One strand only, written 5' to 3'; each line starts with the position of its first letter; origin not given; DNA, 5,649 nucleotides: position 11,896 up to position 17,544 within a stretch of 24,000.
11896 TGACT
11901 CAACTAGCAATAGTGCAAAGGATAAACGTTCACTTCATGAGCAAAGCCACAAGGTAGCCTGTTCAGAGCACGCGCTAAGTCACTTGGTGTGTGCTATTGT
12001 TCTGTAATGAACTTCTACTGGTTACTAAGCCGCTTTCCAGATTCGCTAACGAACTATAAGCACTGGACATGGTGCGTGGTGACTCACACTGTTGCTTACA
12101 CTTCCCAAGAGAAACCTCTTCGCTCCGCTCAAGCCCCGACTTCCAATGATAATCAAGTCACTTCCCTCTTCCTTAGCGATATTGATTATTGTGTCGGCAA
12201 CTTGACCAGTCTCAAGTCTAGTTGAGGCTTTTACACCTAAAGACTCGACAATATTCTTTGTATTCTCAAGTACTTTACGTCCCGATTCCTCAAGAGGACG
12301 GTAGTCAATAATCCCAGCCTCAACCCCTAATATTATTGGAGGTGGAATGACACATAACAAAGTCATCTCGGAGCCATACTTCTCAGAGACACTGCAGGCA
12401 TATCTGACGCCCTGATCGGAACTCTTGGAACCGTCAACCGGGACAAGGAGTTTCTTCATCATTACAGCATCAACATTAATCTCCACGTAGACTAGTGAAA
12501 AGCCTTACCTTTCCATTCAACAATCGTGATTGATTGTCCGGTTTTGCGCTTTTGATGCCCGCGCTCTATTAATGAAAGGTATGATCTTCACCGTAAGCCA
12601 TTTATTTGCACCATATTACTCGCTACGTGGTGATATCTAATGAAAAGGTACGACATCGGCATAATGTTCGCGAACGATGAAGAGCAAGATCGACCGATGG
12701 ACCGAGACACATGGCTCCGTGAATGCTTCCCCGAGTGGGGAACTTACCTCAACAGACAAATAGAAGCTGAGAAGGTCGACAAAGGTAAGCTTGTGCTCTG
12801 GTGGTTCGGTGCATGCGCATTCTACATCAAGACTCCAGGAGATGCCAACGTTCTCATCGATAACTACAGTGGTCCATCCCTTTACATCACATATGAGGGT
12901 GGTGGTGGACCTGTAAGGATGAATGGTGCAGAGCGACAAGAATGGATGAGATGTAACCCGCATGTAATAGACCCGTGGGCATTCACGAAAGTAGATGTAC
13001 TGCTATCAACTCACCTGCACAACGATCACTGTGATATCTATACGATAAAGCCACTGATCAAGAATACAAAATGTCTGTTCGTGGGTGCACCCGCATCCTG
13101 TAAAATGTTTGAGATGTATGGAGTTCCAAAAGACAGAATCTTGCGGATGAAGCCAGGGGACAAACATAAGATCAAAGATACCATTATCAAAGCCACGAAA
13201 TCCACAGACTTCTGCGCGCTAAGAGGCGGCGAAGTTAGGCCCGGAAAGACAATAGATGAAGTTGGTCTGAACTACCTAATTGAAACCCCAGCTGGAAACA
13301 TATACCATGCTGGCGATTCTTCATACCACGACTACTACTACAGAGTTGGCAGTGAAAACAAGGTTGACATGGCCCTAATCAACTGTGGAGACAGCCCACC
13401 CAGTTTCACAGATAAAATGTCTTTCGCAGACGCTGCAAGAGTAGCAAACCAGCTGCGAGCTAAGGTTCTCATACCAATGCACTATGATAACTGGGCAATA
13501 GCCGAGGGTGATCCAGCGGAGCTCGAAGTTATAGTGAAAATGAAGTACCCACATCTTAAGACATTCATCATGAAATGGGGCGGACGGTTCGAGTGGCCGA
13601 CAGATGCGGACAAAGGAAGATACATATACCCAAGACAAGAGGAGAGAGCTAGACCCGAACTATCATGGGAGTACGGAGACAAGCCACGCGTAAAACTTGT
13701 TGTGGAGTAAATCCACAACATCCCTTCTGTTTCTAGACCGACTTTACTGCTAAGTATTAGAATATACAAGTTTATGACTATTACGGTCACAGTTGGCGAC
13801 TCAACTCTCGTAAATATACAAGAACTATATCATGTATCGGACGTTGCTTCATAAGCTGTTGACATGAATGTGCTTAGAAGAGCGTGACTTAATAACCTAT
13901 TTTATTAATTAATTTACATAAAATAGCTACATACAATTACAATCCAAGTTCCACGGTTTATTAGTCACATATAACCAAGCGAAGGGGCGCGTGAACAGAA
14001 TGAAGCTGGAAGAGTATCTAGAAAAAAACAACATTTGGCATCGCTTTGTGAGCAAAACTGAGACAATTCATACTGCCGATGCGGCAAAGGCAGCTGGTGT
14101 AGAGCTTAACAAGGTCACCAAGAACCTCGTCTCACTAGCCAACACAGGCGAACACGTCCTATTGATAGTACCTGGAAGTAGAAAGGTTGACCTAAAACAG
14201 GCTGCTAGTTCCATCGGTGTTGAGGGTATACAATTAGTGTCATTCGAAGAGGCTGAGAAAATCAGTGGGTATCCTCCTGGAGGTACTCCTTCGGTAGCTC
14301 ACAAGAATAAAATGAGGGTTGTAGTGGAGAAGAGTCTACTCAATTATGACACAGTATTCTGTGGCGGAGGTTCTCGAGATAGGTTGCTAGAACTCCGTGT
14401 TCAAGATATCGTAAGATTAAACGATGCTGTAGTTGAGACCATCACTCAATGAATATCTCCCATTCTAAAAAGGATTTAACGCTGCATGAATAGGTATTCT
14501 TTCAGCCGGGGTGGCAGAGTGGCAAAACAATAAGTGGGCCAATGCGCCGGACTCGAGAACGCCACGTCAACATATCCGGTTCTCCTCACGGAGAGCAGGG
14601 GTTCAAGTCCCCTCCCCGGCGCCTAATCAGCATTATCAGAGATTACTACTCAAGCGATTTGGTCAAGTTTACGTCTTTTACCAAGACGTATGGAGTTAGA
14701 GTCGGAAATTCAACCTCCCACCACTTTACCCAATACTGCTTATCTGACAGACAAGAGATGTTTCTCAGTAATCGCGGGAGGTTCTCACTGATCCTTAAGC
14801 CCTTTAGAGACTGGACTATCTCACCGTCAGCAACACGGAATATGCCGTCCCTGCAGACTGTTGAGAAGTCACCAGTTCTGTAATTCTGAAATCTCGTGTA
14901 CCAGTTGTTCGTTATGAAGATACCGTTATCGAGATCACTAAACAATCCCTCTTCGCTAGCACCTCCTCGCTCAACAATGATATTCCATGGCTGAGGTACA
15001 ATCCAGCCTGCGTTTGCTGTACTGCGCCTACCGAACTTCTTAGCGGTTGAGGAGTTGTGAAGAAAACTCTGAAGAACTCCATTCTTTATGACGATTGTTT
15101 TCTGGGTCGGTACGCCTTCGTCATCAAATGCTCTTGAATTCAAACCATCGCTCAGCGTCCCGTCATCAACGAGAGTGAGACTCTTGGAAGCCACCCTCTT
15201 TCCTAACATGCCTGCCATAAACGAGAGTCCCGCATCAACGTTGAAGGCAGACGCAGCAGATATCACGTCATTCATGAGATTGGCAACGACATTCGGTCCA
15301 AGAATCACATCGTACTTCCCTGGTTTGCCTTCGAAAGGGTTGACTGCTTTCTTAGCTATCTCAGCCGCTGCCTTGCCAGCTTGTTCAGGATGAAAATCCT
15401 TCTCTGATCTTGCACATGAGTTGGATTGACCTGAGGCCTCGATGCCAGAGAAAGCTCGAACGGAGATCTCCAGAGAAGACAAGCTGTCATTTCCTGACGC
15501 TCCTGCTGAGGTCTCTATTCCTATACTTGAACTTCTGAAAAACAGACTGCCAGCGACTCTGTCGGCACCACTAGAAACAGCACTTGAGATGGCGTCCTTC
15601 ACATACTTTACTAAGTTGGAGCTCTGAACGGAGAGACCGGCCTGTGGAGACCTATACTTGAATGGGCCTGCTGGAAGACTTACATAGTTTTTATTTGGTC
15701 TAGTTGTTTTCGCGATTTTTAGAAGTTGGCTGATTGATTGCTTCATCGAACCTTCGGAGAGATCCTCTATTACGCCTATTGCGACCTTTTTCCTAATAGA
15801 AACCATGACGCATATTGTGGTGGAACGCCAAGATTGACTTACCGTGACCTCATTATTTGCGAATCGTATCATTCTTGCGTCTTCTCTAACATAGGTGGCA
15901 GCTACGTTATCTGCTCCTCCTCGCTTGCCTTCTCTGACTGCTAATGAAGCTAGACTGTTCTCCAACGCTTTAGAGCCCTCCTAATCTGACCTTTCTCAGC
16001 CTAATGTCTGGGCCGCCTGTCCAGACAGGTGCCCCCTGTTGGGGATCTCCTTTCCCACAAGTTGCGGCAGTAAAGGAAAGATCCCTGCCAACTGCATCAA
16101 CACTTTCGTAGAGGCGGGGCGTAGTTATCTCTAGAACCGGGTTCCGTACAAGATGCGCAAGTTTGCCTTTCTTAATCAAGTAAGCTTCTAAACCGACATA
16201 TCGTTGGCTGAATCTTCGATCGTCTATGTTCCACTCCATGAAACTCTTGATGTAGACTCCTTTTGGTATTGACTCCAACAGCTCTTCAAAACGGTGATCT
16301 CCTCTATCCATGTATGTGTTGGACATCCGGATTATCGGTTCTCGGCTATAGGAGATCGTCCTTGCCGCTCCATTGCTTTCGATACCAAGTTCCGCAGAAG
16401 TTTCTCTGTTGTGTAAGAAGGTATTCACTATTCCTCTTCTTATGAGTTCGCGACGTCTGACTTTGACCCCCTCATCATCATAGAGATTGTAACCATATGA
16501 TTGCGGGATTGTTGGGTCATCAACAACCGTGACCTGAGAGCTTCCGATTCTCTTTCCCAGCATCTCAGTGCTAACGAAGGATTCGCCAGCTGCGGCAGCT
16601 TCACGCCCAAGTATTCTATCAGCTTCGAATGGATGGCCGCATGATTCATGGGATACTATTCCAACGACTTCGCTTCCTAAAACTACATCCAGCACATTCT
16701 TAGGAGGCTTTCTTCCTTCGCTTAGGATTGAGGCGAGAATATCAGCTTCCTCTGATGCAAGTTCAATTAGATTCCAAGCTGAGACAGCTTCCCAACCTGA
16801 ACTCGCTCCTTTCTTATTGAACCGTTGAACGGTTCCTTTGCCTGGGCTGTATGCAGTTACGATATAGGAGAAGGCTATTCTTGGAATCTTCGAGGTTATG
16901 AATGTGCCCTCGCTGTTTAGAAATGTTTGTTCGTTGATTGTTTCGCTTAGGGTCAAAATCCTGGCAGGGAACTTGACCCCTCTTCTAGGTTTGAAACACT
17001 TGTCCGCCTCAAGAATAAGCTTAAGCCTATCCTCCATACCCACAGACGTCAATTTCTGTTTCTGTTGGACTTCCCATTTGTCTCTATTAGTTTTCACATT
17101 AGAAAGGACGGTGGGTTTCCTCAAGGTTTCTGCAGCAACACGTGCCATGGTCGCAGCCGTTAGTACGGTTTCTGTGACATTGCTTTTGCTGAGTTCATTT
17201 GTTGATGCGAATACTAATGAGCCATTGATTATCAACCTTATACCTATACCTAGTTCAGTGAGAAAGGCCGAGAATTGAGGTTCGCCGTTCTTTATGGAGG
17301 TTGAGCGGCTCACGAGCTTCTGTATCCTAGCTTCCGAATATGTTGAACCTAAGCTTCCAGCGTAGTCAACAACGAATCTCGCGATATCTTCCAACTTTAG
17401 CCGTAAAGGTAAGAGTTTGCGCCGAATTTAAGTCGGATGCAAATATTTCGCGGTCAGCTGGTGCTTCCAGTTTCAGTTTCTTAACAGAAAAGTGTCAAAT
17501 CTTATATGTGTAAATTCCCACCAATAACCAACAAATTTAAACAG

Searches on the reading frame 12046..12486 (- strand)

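Call 66: search_protein_families(library=pfam, proteins=[window:12046-12486:-])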
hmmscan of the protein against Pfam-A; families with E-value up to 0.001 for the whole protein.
window:12046-12486:- (146 aa): 1 family
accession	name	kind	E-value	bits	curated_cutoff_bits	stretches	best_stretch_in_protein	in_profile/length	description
PF00582.32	Usp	-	1.5e-33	116.7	24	1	9-146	1-141/141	Universal stress protein family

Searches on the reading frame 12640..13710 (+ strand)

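Call 4: search_protein_families(library=pfam, proteins=[window:12640-13710:+])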
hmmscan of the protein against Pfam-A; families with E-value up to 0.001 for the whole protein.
window:12640-13710:+ (356 aa): 2 families
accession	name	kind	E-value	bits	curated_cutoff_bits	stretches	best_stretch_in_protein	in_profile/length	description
PF13483.12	Lactamase_B_3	-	5.1e-13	49.7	24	1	54-281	3-160/160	Beta-lactamase superfamily domain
PF12706.13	Lactamase_B_2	-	4.2e-12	46.5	27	1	109-282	23-200/200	Beta-lactamase superfamily domain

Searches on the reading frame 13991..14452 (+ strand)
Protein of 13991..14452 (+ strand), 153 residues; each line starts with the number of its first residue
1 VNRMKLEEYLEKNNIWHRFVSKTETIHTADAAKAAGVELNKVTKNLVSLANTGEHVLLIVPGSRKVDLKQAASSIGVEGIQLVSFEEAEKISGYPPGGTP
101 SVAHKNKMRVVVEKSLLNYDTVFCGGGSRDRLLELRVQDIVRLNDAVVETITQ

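Call 66: search_protein_families(library=pfam, proteins=[window:13991-14452:+])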
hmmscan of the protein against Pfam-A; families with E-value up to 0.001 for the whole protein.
window:13991-14452:+ (153 aa): 1 family
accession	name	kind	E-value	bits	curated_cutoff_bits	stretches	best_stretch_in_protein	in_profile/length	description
PF04073.20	tRNA_edit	-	2.2e-26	92.8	25.5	1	28-143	7-123/123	Aminoacyl-tRNA editing domain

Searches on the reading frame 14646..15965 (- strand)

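Call 4: search_protein_families(library=pfam, proteins=[window:14646-15965:-])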
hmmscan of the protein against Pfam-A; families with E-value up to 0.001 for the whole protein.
window:14646-15965:- (439 aa): 2 families
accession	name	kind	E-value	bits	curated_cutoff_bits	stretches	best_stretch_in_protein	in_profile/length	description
PF19289.4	PmbA_TldD_3rd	-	1.6e-65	220.8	22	1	215-435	1-219/220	PmbA/TldA metallopeptidase C-terminal domain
PF01523.21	PmbA_TldD_1st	-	0.00022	21.7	20.9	1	25-85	5-65/65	PmbA/TldA metallopeptidase domain 1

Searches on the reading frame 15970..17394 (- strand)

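Call 4: search_protein_families(library=pfam, proteins=[window:15970-17394:-])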
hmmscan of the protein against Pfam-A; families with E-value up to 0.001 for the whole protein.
window:15970-17394:- (474 aa): 3 families
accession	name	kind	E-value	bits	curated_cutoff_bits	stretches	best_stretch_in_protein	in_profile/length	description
PF19289.4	PmbA_TldD_3rd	-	4.5e-55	186.7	22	1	235-473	4-220/220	PmbA/TldA metallopeptidase C-terminal domain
PF01523.21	PmbA_TldD_1st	-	3.5e-10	40.3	20.9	1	21-84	2-65/65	PmbA/TldA metallopeptidase domain 1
PF19290.4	PmbA_TldD_2nd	-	3e-08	34.5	20.9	1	115-215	3-103/109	PmbA/TldA metallopeptidase central domain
